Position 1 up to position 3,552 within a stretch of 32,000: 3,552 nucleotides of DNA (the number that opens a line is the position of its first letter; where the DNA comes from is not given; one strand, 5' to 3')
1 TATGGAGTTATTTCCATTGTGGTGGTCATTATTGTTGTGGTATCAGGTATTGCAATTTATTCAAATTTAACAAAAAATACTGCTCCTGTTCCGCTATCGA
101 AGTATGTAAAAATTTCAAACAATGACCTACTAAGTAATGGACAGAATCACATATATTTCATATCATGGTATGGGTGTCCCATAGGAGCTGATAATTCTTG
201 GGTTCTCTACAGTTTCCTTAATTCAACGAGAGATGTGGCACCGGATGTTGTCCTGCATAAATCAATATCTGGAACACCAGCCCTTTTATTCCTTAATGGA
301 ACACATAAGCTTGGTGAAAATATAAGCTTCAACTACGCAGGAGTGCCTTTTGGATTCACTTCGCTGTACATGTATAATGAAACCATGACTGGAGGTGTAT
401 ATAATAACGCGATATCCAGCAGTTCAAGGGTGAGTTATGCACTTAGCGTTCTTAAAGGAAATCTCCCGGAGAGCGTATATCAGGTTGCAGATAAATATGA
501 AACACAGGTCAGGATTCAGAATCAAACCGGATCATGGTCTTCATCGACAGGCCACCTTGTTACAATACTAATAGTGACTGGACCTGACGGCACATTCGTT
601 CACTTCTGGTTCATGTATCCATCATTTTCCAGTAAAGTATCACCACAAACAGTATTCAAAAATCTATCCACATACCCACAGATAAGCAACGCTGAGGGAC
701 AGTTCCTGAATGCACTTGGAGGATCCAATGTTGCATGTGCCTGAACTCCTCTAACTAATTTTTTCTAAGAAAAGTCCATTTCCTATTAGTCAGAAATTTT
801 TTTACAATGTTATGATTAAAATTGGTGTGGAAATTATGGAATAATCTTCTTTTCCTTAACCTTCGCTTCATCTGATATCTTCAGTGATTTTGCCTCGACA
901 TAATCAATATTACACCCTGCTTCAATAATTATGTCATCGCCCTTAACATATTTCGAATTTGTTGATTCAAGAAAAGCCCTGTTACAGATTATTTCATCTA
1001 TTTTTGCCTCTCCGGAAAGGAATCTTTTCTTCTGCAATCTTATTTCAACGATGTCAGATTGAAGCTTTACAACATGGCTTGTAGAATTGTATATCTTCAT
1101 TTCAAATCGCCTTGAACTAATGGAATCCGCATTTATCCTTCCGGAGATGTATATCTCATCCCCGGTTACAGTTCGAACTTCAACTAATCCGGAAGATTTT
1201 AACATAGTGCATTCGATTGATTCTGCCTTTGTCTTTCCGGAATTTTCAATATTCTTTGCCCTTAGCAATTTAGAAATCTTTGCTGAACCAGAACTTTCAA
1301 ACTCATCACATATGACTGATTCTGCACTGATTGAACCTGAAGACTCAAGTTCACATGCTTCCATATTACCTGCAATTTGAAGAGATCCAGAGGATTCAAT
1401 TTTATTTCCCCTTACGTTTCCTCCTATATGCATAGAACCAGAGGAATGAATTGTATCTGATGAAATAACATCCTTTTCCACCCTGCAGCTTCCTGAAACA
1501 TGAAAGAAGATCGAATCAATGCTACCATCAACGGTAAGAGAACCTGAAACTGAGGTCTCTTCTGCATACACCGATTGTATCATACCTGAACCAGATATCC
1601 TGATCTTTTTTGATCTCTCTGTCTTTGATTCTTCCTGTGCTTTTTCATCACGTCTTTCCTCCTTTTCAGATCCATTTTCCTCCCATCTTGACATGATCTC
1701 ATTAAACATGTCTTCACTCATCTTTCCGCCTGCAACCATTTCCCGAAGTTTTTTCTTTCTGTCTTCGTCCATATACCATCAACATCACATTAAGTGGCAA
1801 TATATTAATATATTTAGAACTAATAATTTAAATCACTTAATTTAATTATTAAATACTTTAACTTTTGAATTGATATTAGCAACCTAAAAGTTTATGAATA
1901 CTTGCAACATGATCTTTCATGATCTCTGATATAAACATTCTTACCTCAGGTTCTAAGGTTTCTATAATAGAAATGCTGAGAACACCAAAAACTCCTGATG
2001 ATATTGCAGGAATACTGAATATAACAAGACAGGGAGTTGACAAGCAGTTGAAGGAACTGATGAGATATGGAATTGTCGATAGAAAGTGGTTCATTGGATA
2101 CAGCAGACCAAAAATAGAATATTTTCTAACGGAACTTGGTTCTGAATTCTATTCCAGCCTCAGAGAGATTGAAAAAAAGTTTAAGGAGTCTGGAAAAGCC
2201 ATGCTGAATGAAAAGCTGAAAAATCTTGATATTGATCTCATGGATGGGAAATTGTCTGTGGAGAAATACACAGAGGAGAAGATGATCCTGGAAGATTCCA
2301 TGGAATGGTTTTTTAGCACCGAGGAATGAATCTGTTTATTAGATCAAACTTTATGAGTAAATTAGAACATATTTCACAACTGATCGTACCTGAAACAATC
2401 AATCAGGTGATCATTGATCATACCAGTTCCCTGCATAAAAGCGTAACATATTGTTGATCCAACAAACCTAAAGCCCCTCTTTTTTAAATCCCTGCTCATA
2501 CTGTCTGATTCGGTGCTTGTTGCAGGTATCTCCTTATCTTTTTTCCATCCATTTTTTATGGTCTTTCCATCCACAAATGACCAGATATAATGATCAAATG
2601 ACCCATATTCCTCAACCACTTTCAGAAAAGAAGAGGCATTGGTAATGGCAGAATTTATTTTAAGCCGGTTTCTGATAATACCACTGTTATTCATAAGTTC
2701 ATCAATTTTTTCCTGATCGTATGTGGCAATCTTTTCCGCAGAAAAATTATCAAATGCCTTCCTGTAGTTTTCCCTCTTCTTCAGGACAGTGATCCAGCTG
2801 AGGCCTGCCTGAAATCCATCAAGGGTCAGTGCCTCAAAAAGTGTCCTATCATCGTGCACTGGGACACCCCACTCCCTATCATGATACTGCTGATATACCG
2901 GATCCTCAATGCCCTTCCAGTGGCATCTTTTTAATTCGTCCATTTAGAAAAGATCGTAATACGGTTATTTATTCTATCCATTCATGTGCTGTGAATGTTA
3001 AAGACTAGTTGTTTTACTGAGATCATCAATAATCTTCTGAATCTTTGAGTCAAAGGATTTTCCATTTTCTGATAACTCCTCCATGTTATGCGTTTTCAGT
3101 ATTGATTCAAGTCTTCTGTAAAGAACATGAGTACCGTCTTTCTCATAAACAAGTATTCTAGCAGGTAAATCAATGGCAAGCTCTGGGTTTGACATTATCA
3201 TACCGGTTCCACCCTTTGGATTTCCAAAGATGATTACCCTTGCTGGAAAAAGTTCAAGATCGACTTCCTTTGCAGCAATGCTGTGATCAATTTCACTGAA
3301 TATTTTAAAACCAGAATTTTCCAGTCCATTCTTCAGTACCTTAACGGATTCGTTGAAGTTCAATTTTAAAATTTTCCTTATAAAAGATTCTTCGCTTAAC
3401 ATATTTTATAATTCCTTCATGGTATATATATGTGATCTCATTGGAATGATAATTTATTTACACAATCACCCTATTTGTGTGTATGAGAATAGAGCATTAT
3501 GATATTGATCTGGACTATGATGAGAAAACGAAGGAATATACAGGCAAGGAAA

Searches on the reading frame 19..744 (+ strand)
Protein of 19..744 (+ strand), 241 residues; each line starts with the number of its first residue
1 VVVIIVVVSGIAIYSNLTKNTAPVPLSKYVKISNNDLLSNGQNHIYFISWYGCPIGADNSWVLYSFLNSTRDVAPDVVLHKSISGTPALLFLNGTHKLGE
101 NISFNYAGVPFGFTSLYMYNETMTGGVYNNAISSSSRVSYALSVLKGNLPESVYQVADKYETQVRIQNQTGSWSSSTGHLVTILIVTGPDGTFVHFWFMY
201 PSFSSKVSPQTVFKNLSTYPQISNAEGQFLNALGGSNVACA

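Call 23: search_protein_families(library=pfam, proteins=[window:19-744:+], max_evalue=0.001)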
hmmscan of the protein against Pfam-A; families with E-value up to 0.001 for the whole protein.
window:19-744:+ (241 aa): 1 family
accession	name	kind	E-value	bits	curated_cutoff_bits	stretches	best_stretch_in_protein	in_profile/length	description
PF06053.17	DUF929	-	3.1e-36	125.4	24.6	1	28-226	1-196/205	Domain of unknown function (DUF929)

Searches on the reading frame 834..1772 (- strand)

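Call 23: search_protein_families(library=pfam, proteins=[window:834-1772:-], max_evalue=0.001)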
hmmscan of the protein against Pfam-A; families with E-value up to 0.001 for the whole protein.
window:834-1772:- (312 aa): 1 family
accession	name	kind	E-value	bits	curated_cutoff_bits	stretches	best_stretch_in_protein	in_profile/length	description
PF03961.19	FapA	-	3.5e-05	24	31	1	92-192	18-113/272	Flagellar Assembly Protein A beta solenoid domain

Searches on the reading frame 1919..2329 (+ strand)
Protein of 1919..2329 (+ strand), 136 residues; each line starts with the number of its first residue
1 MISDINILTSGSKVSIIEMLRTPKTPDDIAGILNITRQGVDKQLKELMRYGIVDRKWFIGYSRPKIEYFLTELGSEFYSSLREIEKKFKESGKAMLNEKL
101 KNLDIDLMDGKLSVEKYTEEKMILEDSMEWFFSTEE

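Call 23: search_protein_families(library=pfam, proteins=[window:1919-2329:+], max_evalue=0.001)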
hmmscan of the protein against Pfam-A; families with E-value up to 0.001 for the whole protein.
window:1919-2329:+ (136 aa): 1 family
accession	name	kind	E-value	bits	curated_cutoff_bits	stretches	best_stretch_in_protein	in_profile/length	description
PF01638.23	HxlR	-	5.6e-07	29.8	20.8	1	18-88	13-83/91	HxlR-like helix-turn-helix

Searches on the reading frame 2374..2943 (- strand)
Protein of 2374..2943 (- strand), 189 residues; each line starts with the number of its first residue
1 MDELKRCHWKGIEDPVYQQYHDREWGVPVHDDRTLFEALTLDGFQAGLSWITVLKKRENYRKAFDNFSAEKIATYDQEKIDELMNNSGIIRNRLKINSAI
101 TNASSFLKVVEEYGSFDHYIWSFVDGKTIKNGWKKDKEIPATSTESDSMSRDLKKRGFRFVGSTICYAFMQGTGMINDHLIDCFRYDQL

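Call 23: search_protein_families(library=pfam, proteins=[window:2374-2943:-], max_evalue=0.001)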
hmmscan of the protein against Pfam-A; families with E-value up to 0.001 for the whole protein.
window:2374-2943:- (189 aa): 1 family
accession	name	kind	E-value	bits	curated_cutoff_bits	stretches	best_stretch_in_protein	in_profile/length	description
PF03352.18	Adenine_glyco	-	1.8e-83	279.2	25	1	13-185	4-176/177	Methyladenine glycosylase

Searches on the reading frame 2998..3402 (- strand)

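Call 23: search_protein_families(library=pfam, proteins=[window:2998-3402:-], max_evalue=0.001)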
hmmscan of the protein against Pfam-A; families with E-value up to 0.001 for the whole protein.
window:2998-3402:- (134 aa): 1 family
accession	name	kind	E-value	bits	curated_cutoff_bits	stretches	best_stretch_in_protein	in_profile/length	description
PF03625.19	DUF302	-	9.2e-15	54.7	23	1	38-93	1-57/63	Domain of unknown function DUF302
